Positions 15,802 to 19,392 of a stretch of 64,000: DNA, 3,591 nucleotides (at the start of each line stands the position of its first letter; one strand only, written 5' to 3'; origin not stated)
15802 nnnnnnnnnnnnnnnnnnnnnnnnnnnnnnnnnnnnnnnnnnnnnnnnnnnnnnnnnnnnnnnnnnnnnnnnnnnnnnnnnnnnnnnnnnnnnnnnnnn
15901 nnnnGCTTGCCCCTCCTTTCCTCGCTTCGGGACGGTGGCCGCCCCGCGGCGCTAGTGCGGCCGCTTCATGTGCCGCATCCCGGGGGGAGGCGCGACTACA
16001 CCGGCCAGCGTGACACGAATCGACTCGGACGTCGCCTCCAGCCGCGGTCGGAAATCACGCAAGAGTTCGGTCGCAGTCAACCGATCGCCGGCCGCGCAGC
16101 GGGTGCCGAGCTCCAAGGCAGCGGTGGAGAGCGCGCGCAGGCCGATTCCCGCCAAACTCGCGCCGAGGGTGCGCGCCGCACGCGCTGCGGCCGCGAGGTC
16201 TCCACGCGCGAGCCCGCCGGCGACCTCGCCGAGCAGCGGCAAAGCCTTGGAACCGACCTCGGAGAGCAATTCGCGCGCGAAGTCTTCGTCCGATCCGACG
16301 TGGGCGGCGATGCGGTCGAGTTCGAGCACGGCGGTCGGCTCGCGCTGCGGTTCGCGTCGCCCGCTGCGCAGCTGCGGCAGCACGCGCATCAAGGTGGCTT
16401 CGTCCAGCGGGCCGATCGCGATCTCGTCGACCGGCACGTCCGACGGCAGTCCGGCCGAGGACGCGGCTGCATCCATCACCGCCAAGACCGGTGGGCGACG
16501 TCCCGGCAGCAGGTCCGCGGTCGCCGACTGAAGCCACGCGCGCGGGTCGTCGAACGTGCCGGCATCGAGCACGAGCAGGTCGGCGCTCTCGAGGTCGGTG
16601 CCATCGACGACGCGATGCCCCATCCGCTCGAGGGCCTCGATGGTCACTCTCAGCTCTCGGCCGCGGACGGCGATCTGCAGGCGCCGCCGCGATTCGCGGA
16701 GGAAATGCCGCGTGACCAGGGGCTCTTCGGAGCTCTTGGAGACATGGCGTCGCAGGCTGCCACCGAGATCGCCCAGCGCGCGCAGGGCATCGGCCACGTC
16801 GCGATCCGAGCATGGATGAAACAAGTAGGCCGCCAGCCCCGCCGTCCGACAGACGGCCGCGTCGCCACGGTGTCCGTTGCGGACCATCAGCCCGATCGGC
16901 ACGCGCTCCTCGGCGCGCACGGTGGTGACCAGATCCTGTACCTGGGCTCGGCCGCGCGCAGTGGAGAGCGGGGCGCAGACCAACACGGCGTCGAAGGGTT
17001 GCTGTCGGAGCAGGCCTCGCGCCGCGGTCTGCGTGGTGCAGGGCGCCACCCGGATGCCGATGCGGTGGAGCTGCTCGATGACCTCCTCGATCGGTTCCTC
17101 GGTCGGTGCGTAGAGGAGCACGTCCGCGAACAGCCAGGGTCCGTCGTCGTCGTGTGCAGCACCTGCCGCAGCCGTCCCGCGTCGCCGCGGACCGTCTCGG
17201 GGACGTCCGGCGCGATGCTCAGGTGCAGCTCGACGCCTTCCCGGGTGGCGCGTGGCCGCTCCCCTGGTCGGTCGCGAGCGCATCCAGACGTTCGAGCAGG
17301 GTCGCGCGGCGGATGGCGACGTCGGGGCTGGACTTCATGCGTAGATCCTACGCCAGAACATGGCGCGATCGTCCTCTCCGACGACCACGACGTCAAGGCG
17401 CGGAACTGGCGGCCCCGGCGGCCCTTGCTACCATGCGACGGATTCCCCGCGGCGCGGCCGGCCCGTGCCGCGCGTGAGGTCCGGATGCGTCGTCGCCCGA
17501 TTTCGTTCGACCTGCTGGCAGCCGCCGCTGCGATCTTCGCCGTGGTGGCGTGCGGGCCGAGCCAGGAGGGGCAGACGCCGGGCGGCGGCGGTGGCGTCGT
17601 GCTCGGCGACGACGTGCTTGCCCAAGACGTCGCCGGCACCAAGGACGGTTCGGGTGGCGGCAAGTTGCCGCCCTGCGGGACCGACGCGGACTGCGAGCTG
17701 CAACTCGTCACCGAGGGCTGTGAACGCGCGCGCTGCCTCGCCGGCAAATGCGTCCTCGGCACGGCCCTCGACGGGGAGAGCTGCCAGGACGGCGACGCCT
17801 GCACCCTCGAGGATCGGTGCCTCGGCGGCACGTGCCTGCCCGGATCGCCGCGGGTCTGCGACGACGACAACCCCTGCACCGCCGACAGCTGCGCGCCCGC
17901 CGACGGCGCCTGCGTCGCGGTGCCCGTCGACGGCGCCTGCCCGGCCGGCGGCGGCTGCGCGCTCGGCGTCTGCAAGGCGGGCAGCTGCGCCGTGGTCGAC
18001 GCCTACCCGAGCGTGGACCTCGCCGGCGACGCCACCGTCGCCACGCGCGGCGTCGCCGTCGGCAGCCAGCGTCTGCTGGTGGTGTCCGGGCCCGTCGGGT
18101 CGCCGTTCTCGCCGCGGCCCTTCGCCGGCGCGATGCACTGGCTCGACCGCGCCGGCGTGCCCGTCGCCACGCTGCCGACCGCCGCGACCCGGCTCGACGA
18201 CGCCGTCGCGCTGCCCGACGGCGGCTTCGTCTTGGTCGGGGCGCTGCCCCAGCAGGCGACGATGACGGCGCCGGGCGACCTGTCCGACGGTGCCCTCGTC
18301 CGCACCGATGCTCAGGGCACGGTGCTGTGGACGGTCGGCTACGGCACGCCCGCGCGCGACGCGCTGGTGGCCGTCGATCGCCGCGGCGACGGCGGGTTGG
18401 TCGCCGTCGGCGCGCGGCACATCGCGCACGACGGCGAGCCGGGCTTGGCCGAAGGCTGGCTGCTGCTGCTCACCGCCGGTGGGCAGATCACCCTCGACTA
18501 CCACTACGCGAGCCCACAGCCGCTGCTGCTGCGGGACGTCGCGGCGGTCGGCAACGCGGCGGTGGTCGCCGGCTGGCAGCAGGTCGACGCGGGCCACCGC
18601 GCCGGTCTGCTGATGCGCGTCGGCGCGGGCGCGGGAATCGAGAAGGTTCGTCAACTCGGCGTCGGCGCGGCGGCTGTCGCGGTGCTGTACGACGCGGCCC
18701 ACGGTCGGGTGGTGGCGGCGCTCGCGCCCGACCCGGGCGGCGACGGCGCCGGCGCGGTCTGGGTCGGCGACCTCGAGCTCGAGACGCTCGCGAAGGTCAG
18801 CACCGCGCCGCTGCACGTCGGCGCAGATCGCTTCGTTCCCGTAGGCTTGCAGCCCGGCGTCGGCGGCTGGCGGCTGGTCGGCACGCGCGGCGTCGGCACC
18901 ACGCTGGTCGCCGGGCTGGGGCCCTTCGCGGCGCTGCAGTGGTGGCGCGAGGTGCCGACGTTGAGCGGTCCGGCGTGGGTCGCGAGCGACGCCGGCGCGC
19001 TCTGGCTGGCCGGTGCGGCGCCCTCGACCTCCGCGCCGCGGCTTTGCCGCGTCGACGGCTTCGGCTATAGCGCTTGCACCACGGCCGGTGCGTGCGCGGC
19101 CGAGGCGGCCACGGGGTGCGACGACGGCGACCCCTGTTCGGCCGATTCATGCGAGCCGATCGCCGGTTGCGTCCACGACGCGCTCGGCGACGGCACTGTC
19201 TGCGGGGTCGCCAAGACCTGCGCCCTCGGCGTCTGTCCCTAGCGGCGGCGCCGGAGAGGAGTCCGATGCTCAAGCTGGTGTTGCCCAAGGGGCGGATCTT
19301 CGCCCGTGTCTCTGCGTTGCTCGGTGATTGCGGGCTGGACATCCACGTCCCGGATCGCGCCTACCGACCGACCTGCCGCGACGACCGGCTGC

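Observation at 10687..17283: Atypical phosphorelay and c-di-GMP cluster wired to an orphan membrane-fusion-protein lipoprotein and a TPR lipoprotein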

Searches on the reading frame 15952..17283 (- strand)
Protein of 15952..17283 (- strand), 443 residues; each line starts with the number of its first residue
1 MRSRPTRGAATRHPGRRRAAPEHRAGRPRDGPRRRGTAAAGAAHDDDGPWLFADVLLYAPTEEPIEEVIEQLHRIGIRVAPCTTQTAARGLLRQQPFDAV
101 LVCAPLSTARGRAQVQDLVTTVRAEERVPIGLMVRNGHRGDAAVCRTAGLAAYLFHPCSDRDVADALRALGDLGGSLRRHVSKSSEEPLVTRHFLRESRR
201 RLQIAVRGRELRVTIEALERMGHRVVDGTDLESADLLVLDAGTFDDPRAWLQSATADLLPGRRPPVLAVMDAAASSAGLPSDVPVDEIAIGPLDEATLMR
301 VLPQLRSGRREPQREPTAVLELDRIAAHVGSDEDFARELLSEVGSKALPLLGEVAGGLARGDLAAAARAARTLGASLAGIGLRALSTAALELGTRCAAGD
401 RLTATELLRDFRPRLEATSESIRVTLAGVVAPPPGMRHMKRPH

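Call 8: search_protein_families(library=pfam, proteins=[window:15952-17283:-], max_evalue=1)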
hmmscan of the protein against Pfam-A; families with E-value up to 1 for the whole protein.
window:15952-17283:- (443 aa): 2 families
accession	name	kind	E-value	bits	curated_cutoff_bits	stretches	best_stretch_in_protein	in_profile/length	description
PF00072.30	Response_reg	-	0.059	14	30.2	1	70-167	16-110/111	Response regulator receiver domain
PF01627.28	Hpt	-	0.3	11.8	24.6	1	349-412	12-75/84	Hpt domain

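Call 9: search_protein_families(library=ncbifam, proteins=[window:15952-17283:-], max_evalue=1)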
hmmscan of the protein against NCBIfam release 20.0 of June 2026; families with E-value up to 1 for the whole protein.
window:15952-17283:- (443 aa): 3 families
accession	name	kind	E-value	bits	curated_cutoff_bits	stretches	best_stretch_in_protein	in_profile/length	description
NF001217.0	PRK00192.1-4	equivalog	0.068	12.7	373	1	63-88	27-52/265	mannosyl-3-phosphoglycerate phosphatase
NF008543.0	PRK11466.1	equivalog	0.13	10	982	1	319-394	810-883/914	TMAO reductase system sensor histidine kinase/response regulator TorS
NF011874.0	PRK15347.1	equivalog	0.26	9.2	852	1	70-203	708-839/921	two component system sensor kinase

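Call 103: search_solved_structures(query=A15, max_evalue=1, show_alignments=0)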
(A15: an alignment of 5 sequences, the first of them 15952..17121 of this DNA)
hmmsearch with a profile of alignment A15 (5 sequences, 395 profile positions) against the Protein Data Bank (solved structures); distinct sequences matched with E-value up to 1: 41.
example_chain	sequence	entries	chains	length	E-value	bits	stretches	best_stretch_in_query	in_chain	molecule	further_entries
7c1j_A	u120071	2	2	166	6.8e-07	31.9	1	7-125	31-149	Histidine kinase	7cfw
3myf_A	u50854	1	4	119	3.8e-05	26.1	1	275-382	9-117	Sensor protein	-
2wb4_A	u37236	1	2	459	0.00044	22.6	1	78-261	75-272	DIGUANYLATE CYCLASE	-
9g85_A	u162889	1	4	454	0.00044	22.6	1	78-261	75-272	Response regulator PleD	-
1w25_A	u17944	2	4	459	0.00046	22.6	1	78-261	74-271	STALKED-CELL DIFFERENTIATION CONTROLLING PROTEIN | RESPONSE REGULATOR PLED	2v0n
9g86_A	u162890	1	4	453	0.00048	22.5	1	78-261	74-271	Response regulator PleD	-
4uhj_A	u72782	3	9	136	0.00098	21.5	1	8-131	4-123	TRANSCRIPTIONAL REGULATORY PROTEIN CPXR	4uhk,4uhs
2jb9_A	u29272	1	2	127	0.0011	21.3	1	7-121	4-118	PHOSPHATE REGULON TRANSCRIPTIONAL REGULATORY PROTEIN PHOB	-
7c1i_A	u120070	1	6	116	0.0015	20.9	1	289-366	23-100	Histidine kinase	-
1zes_A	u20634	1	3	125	0.0015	20.9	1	7-121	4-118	Phosphate regulon transcriptional regulatory protein phoB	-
1b00_A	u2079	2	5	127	0.0016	20.8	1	7-121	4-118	PHOSPHATE REGULON TRANSCRIPTIONAL REGULATORY PROTEIN PHOB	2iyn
8phn_A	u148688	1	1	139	0.0017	20.7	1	3-116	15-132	histidine kinase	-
3m6m_D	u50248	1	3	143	0.0019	20.5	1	4-130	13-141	Sensory/regulatory protein rpfC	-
1s8n_A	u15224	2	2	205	0.0029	19.9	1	50-124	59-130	putative antiterminator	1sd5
2zwm_A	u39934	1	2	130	0.01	18.2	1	10-132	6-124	Transcriptional regulatory protein yycF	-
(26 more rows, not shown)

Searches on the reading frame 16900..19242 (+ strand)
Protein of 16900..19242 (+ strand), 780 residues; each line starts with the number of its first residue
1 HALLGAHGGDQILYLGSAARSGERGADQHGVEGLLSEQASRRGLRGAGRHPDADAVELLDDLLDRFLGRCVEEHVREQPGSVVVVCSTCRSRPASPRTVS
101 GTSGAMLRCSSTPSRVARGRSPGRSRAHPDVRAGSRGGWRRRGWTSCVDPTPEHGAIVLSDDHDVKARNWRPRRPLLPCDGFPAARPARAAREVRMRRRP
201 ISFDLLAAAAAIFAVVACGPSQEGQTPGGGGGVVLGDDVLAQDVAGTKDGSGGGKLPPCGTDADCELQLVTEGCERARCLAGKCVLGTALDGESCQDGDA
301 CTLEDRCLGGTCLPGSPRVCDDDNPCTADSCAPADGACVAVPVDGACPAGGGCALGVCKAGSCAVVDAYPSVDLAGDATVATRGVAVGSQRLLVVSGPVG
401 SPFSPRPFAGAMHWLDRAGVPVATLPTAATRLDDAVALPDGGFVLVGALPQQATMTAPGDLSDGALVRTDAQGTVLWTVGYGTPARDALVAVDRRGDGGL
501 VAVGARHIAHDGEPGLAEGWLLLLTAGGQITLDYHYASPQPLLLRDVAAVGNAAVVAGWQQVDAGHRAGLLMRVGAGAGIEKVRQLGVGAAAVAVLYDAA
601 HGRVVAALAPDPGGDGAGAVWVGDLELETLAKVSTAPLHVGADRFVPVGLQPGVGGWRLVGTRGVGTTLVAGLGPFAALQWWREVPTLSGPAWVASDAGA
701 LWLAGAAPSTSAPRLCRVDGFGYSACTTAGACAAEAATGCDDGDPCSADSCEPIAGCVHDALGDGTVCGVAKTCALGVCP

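Call 51: search_protein_families(library=pfam, proteins=[window:16900-19242:+], max_evalue=0.001)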
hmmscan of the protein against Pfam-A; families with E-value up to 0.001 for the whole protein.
window:16900-19242:+ (780 aa): 1 family
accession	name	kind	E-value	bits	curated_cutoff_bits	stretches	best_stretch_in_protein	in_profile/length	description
PF00526.23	Dicty_CTDC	-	8.7e-12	45.1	27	2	320-343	2-24/24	Dictyostelium (slime mold) repeat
